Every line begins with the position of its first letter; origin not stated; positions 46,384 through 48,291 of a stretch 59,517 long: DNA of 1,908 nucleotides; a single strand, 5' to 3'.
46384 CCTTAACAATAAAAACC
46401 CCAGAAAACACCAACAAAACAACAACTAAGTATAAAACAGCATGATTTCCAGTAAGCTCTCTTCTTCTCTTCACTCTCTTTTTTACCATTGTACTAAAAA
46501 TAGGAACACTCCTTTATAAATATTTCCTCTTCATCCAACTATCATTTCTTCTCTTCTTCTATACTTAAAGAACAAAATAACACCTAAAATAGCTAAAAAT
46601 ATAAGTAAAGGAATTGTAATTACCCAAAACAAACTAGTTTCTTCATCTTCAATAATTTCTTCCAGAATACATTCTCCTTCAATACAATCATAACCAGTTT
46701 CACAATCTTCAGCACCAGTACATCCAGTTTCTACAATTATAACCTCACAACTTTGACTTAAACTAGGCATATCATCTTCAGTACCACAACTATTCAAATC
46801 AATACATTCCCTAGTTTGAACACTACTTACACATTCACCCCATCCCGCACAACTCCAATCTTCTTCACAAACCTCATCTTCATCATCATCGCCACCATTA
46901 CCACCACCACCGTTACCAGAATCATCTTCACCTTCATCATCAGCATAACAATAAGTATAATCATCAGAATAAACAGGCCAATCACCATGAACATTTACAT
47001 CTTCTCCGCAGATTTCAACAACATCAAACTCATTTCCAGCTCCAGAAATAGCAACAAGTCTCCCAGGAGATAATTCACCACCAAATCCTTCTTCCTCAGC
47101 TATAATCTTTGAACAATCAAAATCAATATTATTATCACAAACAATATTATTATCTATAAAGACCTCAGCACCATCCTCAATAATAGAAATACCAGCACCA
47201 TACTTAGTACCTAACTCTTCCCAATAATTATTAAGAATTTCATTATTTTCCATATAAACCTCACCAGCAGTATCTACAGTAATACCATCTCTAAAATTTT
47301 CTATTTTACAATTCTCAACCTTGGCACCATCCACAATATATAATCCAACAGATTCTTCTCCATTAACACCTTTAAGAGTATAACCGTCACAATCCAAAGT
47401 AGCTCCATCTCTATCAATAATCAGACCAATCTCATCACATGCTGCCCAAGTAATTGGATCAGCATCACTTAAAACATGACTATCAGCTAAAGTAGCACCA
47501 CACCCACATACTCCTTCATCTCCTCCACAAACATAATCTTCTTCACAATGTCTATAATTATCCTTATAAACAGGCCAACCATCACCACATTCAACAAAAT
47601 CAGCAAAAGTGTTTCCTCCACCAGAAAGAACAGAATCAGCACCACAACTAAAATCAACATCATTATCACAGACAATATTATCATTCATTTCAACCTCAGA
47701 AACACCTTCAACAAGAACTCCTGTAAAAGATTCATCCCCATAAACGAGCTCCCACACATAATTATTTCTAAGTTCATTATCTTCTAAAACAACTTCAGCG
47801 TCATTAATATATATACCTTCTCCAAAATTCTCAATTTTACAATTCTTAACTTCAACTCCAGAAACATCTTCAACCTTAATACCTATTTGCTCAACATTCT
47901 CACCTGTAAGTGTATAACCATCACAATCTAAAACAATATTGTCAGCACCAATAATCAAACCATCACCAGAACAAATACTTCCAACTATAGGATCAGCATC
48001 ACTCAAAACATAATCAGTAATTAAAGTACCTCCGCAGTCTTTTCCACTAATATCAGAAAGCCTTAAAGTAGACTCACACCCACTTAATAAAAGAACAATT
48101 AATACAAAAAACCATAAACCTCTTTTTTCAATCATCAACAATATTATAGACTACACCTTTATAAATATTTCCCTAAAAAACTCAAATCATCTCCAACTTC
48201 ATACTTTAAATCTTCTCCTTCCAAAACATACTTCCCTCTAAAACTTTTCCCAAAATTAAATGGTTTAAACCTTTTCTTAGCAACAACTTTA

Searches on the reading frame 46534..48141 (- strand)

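Call 15: search_protein_families(library=pfam, proteins=[window:46534-48141:-], max_evalue=0.001)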
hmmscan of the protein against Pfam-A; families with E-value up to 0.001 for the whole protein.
window:46534-48141:- (536 aa): 2 families
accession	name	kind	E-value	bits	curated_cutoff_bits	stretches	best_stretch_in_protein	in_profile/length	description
PF13229.12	Beta_helix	-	7.1e-15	55.4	25.9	2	79-180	68-154/158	Right handed beta helix region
PF05048.19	NosD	-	3.3e-07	30.4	23.6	1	60-160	32-126/212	Periplasmic copper-binding protein (NosD)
